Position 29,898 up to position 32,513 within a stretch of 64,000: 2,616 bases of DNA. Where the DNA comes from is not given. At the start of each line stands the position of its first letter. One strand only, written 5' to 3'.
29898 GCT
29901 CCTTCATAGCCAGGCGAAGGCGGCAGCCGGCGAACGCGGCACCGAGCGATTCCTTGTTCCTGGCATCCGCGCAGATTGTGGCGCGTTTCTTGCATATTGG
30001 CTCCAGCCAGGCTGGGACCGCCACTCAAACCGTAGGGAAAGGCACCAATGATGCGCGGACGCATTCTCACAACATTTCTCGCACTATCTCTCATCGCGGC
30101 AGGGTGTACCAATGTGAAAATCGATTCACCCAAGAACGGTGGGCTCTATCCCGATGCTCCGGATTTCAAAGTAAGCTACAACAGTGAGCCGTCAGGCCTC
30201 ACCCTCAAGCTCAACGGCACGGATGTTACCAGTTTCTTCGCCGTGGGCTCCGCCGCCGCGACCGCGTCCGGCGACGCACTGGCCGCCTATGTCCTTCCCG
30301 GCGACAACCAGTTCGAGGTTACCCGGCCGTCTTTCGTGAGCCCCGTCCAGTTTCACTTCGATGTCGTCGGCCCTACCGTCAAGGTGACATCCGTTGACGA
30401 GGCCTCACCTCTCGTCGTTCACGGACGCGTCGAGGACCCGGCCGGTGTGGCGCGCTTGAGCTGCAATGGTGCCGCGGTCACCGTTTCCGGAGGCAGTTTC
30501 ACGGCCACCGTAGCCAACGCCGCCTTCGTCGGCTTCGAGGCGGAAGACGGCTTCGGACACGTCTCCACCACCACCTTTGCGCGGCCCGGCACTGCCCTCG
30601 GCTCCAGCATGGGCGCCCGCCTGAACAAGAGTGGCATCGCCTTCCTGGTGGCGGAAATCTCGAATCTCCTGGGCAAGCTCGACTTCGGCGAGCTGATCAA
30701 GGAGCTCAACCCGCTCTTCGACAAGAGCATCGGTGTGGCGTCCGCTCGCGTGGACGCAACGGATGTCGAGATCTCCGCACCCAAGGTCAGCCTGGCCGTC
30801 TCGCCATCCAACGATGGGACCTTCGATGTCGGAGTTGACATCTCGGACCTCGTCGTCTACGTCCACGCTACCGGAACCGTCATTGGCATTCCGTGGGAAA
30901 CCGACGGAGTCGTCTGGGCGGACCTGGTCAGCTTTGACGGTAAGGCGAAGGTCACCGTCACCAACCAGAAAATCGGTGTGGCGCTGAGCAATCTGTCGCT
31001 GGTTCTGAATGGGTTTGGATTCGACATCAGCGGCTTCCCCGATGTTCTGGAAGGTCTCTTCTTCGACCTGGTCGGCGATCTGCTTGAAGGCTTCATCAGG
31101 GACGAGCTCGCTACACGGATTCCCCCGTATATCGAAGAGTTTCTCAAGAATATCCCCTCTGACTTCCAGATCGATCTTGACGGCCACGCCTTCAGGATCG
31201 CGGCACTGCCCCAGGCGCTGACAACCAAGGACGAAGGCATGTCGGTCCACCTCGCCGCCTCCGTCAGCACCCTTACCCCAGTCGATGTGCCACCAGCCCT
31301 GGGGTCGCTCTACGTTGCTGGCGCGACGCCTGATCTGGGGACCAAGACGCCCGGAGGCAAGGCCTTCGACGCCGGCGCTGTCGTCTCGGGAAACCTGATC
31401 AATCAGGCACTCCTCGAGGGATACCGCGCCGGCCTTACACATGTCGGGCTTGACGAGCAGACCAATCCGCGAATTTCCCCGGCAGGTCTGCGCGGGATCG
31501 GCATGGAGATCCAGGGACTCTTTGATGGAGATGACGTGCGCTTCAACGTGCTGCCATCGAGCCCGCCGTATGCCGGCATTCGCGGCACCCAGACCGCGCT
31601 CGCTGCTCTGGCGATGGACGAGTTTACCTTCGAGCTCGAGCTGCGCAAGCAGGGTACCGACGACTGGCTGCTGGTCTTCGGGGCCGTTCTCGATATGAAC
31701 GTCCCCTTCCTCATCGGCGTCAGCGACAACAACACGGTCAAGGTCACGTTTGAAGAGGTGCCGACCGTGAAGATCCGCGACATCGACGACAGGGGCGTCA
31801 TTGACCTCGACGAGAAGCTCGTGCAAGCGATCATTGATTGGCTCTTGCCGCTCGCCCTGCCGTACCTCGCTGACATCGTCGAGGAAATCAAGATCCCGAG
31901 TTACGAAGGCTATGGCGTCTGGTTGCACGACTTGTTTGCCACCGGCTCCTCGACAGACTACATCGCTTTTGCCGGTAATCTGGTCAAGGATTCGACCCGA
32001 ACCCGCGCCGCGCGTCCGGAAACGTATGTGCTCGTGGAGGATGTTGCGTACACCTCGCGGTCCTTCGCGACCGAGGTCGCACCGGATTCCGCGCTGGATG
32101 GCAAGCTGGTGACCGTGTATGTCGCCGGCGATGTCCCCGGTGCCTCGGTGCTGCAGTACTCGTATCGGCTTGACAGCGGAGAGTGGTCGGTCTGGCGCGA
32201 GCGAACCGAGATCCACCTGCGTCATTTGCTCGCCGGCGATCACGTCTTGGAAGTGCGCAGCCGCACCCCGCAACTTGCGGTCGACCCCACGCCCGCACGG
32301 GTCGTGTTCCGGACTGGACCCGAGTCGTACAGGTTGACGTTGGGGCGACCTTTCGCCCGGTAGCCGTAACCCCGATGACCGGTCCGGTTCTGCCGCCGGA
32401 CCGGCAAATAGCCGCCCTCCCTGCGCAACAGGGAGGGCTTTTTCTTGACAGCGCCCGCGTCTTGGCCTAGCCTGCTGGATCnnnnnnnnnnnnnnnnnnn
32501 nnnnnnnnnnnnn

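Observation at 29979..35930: Sigma-54 promoter driving a Y_Y_Y-lipoprotein gene followed by its NtrC-type regulator and a convergent histidine kinase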

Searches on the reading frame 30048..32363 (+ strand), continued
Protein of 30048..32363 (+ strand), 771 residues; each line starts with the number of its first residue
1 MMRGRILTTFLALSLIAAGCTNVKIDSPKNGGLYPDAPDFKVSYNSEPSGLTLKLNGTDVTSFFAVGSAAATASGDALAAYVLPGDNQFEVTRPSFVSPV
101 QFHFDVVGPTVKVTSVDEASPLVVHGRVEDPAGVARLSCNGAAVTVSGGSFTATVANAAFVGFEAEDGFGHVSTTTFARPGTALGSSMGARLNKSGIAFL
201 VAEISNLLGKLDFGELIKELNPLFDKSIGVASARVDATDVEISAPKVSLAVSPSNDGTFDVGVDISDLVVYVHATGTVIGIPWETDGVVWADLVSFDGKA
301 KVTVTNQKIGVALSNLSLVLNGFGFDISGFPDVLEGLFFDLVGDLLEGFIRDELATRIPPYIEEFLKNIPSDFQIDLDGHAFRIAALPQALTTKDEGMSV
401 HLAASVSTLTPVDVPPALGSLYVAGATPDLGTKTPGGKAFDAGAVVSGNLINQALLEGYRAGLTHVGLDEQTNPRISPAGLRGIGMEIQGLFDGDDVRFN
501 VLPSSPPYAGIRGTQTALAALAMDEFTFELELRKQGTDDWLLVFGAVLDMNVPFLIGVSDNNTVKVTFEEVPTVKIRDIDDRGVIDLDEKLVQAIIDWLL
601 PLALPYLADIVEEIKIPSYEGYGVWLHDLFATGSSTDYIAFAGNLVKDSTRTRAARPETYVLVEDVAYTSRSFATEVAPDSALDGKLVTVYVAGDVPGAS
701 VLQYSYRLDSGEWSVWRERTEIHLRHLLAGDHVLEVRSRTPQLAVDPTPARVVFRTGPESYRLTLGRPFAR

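Call 80: search_protein_representatives(alignment_id=A1)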
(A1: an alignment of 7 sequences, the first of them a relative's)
Query: 7 sequences, 763 profile positions. Proteins with E-value up to 0.001 (for the whole library): 2678; up to 1e-10: 1022; up to 1e-30: 223. The best 150 are listed.
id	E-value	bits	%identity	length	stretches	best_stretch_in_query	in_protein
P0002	0.0e+00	1226.7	-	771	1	1-762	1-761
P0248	9.1e-238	807.8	-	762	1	4-760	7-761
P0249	7.5e-236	801.5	-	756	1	4-758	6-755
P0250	2.9e-220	750.0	-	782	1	4-759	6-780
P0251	3.6e-213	726.5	-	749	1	7-758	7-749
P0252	6.2e-209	712.5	-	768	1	5-759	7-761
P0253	2.2e-206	704.1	-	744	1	4-759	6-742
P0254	1.5e-198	678.1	-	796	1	7-760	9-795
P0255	4.2e-193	660.2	-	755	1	4-759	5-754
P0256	1.4e-181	622.1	-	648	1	5-649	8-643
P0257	2.4e-180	618.0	-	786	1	4-758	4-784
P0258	1.8e-175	601.9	-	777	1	8-758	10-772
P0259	4.7e-169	580.6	-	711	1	34-760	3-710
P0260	1.2e-161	556.1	-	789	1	5-758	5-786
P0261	1.8e-161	555.6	-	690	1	105-758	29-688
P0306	1.0e-69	252.1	-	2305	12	700-758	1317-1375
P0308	1.1e-64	235.6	-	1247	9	689-762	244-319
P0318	1.3e-58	215.4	-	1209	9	685-758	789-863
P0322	5.7e-57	210.0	-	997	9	692-760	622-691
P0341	2.2e-49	184.9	-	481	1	189-647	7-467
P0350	4.0e-47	177.5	-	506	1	185-646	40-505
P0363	6.8e-44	166.8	-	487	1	189-645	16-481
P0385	9.9e-41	156.3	-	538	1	187-648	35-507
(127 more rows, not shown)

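Call 81: search_protein_families(library=pfam, proteins=[P0306, P0308, P0318, P0322, P0341, P0363, P0350, P0385, P0248], max_evalue=0.01)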
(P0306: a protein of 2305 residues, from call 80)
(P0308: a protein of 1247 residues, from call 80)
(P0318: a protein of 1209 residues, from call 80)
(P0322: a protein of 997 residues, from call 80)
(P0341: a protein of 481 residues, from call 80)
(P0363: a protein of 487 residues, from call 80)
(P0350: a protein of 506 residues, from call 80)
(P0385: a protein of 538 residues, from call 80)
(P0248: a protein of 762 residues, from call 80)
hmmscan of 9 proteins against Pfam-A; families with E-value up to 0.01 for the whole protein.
P0306 (2305 aa): 7 families
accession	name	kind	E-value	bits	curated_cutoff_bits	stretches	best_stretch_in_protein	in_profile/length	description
PF19077.6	Big_13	-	3.8e-49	165.8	27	0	1217-1289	24-102/102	Bacterial Ig-like domain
PF07495.19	Y_Y_Y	-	1.5e-48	163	26.6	0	1495-1537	9-53/65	Y_Y_Y domain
PF13750.12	Big_3_3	-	3e-08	33.9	27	0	994-1036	9-51/157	Bacterial Ig-like domain (group 3)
PF13860.13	FlgD_ig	-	1.4e-05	25.4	27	1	2219-2287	6-72/79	FlgD Ig-like domain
PF06832.18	BiPBP_C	-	4.4e-05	23.7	26.8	0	1220-1275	31-84/90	Penicillin-Binding Protein C-terminus Family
PF09394.16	Inhibitor_I42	-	0.00026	21.6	27.2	0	619-675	15-69/91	Chagasin family peptidase inhibitor I42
PF05721.19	PhyH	-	0.0059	17.3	22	0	773-813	108-144/213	Phytanoyl-CoA dioxygenase (PhyH)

P0308 (1247 aa): 22 families
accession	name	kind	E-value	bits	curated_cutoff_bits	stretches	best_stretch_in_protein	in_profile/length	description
PF07495.19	Y_Y_Y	-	9.1e-49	163.7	26.6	4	530-588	4-64/65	Y_Y_Y domain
PF00801.26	PKD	-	2.7e-27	95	23.5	3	245-306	18-75/80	PKD domain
PF22352.2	K319L-like_PKD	-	4.2e-24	84.8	27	3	518-585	14-83/84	K319L-like, PKD domain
PF19077.6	Big_13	-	5.4e-18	65.8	27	0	522-588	31-100/102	Bacterial Ig-like domain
PF02829.19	3H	-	1.8e-14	54.2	25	0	454-481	56-83/97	3H domain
PF18911.6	PKD_4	-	4.6e-12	46.3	27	0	319-398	3-78/85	PKD domain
PF24421.1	Ig_J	-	5.3e-12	46.2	29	0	552-589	66-102/104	Tip attachment protein J, Ig-like domain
PF06832.18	BiPBP_C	-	3.4e-11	43.3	26.8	0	414-474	22-78/90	Penicillin-Binding Protein C-terminus Family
PF01637.24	ATPase_2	-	5.4e-09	36.6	33.2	1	957-1157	23-223/225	ATPase domain predominantly from Archaea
PF13754.12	Big_3_4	-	1.9e-08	34.6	27.3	0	558-600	30-71/106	Domain of unknown function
PF02825.26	WWE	-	2.6e-08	34.6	21.1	0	78-102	2-26/67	WWE domain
PF13401.12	AAA_22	-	4.1e-07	30.8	27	1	955-1077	6-105/130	AAA domain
PF13173.12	AAA_14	-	9.9e-06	26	27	1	956-1008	4-57/129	AAA domain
PF13750.12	Big_3_3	-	1.3e-05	25.4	27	0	751-795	8-52/157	Bacterial Ig-like domain (group 3)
PF16389.11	DUF4998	-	1.8e-05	24.8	29.1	0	550-577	72-99/199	Domain of unknown function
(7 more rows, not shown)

P0318 (1209 aa): 14 families
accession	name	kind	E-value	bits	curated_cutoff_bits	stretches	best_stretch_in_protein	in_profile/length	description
PF07495.19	Y_Y_Y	-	1.5e-48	163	26.6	5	357-415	4-64/65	Y_Y_Y domain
PF22352.2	K319L-like_PKD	-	1.7e-22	79.7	27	0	357-404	25-75/84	K319L-like, PKD domain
PF00801.26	PKD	-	2e-21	76.2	23.5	0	616-673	17-75/80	PKD domain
PF06832.18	BiPBP_C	-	1.3e-19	70.3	26.8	1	611-672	29-87/90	Penicillin-Binding Protein C-terminus Family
PF19077.6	Big_13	-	1.2e-18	67.9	27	0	832-862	70-100/102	Bacterial Ig-like domain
PF22091.2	DUF6941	-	1.4e-17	64.7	27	0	470-545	43-110/125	Family of unknown function (DUF6941)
PF24421.1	Ig_J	-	4e-12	46.6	29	0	827-865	66-104/104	Tip attachment protein J, Ig-like domain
PF19408.5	PKD_6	-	3.7e-08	34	25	0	346-407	17-78/82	PKD-like domain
PF02825.26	WWE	-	4.2e-08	33.9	21.1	0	629-665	3-40/67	WWE domain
PF22433.2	MtxA_IG-like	-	2.4e-07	31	26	0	292-310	50-68/83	Magnetotaxis protein MtxA, Immunoglobulin-like domain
PF16389.11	DUF4998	-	3.1e-06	27.3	29.1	0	377-404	72-99/199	Domain of unknown function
PF02829.19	3H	-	1e-05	26.1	25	0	376-401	57-82/97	3H domain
PF21868.2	GbpA_D3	-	0.00065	20.4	27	0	825-854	59-88/97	GlcNAc-binding protein A, third domain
PF01637.24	ATPase_2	-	0.00096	19.5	33.2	1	921-1148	1-223/225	ATPase domain predominantly from Archaea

P0322 (997 aa): 12 families
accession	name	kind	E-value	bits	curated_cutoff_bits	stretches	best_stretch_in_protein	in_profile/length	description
PF07495.19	Y_Y_Y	-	4.2e-54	180.8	26.6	6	534-592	4-64/65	Y_Y_Y domain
PF22352.2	K319L-like_PKD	-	1.4e-24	86.4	27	2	532-583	22-77/84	K319L-like, PKD domain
PF00801.26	PKD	-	1.4e-23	83.1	23.5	0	534-581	26-72/80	PKD domain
PF19077.6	Big_13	-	1.1e-21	77.6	27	0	526-588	31-96/102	Bacterial Ig-like domain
PF02829.19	3H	-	4e-20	72.3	25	0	613-674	23-82/97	3H domain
PF06832.18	BiPBP_C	-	8e-12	45.3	26.8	0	409-478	13-78/90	Penicillin-Binding Protein C-terminus Family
PF13754.12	Big_3_4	-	4.8e-09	36.5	27.3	0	559-594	27-61/106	Domain of unknown function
PF18911.6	PKD_4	-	2.6e-06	27.8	27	0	520-583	16-77/85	PKD domain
PF13750.12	Big_3_3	-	5.6e-06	26.5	27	0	758-801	8-51/157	Bacterial Ig-like domain (group 3)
PF16389.11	DUF4998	-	5.4e-05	23.3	29.1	0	554-581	72-99/199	Domain of unknown function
PF22091.2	DUF6941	-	0.00011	23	27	0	195-249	48-100/125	Family of unknown function (DUF6941)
PF02825.26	WWE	-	0.00033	21.4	21.1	0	637-665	4-33/67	WWE domain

P0341 (481 aa): 1 family
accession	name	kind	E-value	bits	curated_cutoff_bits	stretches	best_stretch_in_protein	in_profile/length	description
PF02886.23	LBP_BPI_CETP_C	-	4.4e-06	26.7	23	1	261-446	40-219/238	LBP / BPI / CETP family, C-terminal domain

P0363 (487 aa): 1 family
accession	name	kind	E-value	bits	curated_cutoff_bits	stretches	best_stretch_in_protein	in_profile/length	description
PF06585.17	JHBP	-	2.1e-06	27.5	29.2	1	100-202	114-212/239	Haemolymph juvenile hormone binding protein (JHBP)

P0350 (506 aa): 0 families

P0385 (538 aa): 1 family
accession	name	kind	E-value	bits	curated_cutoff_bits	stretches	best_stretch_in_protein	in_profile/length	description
PF02886.23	LBP_BPI_CETP_C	-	0.0012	18.8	23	1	278-380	17-122/238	LBP / BPI / CETP family, C-terminal domain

P0248 (762 aa): 0 families

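Call 91: find_related_loci(query=window:30048-32363:+, collection=genome_contigs, flank=6000)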
Query window:30048-32363:+ (771 aa) in genome_contigs; peptide patterns used: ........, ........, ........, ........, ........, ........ (x = any residue, [..] = any of these).
81 stretches matched a pattern, but none encodes a relative of the query by tblastn (E <= 1e-3).

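Call 93: find_related_loci(query=A5, collection=genome_contigs, flank=6000)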
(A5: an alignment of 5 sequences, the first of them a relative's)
Query A5 (771 aa) in genome_contigs; peptide patterns used: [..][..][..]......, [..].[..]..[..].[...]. (x = any residue, [..] = any of these).
70 stretches matched a pattern, but none encodes a relative of the query by tblastn (E <= 1e-3).

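Call 94: find_related_loci(query=A5, collection=metagenome_contigs, flank=5000)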
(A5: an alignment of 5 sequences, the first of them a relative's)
Query A5 (771 aa) in metagenome_contigs; peptide patterns used: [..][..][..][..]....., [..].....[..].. (x = any residue, [..] = any of these).
415 stretches matched a pattern; 1 encode a relative of the query (tblastn E <= 1e-3); 1 distinct loci.
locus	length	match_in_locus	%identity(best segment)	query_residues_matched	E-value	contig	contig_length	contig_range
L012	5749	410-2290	35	20-653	3e-114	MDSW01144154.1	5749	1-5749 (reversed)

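Call 103: fold_search(model_id=the predicted structure, library=pdb)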
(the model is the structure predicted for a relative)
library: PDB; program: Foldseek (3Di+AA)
matches with E <= 10: 1408; with E <= 0.001: 73
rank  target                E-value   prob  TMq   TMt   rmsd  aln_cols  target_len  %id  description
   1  1bp1                  1.8e-17  1.00  0.41  0.65   7.2       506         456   12  CRYSTAL STRUCTURE OF BPI, THE HUMAN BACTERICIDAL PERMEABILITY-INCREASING PROTEIN (released 1997-09-04)
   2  1ewf                  5.9e-17  1.00  0.42  0.65   6.7       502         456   14  THE 1.7 ANGSTROM CRYSTAL STRUCTURE OF BPI (released 2000-06-21)
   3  4m4d_B                7.6e-16  1.00  0.34  0.52   9.0       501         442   15  Crystal structure of lipopolysaccharide binding protein (released 2013-10-30)
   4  2obd_A                1.2e-15  1.00  0.42  0.64   6.8       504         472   10  Crystal Structure of Cholesteryl Ester Transfer Protein (released 2007-01-23)
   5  4m4d_A                4.4e-15  1.00  0.36  0.56   8.2       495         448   15  Crystal structure of lipopolysaccharide binding protein (released 2013-10-30)
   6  8bgm_B                1.2e-08  1.00  0.17  0.25  17.7       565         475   12  Crystal structure of the OrfX1-OrfX3 complex from the PMP1 neurotoxin gene cluster (released 2022-12-07)
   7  8fbd_B                5.8e-08  1.00  0.17  0.24  18.0       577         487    9  Crystal structure of OrfX1-OrfX3 complex from Clostridium botulinum E1 (released 2022-12-21)
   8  4a2m_A                4.2e-07  0.96  0.11  0.12  31.3       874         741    9  Structure of the periplasmic domain of the heparin and heparan sulphate sensing hybrid two component system BT4663 in  (released 2012-05-02)
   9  4a2m_B                8.3e-07  0.96  0.12  0.13  31.5       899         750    9  Structure of the periplasmic domain of the heparin and heparan sulphate sensing hybrid two component system BT4663 in  (released 2012-05-02)
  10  4a2m_D                9.1e-07  0.97  0.13  0.13  31.9       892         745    8  Structure of the periplasmic domain of the heparin and heparan sulphate sensing hybrid two component system BT4663 in  (released 2012-05-02)
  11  4a2m_C                9.1e-07  0.96  0.12  0.13  31.0       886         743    9  Structure of the periplasmic domain of the heparin and heparan sulphate sensing hybrid two component system BT4663 in  (released 2012-05-02)
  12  1e07                  1.6e-06  0.90  0.10  0.11  78.8       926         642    6  Model of human carcinoembryonic antigen by homology modelling and curve-fitting to experimental solution scattering data (released 2000-07-04)
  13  10ft_A                4.0e-06  0.99  0.14  0.18  32.5       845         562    8  Cryo-EM structure of receptor tyrosine kinase ROS1 in complex with NELL2 (released 2026-02-25)
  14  4a2l_A                6.2e-06  0.75  0.11  0.12  35.4       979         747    9  Structure of the periplasmic domain of the heparin and heparan sulphate sensing hybrid two component system BT4663 in  (released 2012-05-02)
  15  4a2l_D                6.8e-06  0.72  0.11  0.12  35.5       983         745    9  Structure of the periplasmic domain of the heparin and heparan sulphate sensing hybrid two component system BT4663 in  (released 2012-05-02)
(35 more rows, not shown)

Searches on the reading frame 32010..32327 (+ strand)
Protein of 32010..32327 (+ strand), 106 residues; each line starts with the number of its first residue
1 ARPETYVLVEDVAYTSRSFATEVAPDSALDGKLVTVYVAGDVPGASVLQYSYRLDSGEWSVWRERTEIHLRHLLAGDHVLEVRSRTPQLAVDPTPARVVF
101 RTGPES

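Call 48: search_solved_structures(query=A3, max_evalue=10, show_alignments=3)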
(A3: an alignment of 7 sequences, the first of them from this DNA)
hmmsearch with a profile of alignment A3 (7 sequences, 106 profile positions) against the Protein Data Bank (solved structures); distinct sequences matched with E-value up to 10: 3.
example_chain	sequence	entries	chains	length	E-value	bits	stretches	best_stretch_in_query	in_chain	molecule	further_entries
4hrs_A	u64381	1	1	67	0.57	13.6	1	10-49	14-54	Small archaeal modifier protein 2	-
2ebw_A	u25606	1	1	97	0.64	13.4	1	33-67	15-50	DNA repair protein REV1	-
2l32_A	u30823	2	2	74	1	12.7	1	11-49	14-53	Small archaeal modifier protein 2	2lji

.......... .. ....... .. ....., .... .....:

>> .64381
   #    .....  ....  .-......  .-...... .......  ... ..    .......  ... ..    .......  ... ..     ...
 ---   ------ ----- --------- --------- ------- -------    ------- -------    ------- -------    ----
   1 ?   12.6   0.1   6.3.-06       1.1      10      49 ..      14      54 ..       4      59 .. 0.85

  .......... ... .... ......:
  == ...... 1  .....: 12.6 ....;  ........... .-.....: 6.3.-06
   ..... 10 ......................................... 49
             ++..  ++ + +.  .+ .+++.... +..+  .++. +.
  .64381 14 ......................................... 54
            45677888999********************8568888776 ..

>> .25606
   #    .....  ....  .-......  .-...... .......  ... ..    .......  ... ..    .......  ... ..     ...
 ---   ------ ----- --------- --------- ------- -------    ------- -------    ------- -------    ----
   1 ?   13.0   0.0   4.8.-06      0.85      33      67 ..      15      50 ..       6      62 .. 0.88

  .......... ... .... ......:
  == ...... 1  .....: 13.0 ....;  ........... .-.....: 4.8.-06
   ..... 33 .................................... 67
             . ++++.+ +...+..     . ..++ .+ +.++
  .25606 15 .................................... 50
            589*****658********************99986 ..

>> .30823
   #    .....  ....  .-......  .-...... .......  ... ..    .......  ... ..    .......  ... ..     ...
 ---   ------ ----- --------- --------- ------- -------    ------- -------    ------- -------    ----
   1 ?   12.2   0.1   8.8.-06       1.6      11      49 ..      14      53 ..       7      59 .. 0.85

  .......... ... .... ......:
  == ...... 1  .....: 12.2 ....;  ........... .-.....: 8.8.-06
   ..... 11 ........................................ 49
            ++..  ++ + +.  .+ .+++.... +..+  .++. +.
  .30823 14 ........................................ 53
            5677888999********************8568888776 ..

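Call 56: predict_structure(alignment_id=A3)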
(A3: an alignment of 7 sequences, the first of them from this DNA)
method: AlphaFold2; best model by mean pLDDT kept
length: 106 residues; sequences in the alignment: 7
mean_pLDDT: 80.4   pTM: 0.73
mean pLDDT of the five models: 80.4, 77.3, 77.1, 72.8, 70.6
residues with pLDDT >= 90: 30; 70-90: 52; 50-70: 18; < 50: 6
segments of 3 or more residues with pLDDT < 50: none
pLDDT, mean of each block of 10 residues (from residue 1): 77 57 58 85 79 95 93 90 90 87 72
secondary structure, 60 per line:
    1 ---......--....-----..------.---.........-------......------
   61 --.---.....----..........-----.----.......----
elements in order: E4-9 E12-15 E33-41 E49-54 E67-71 E76-85 E96-102
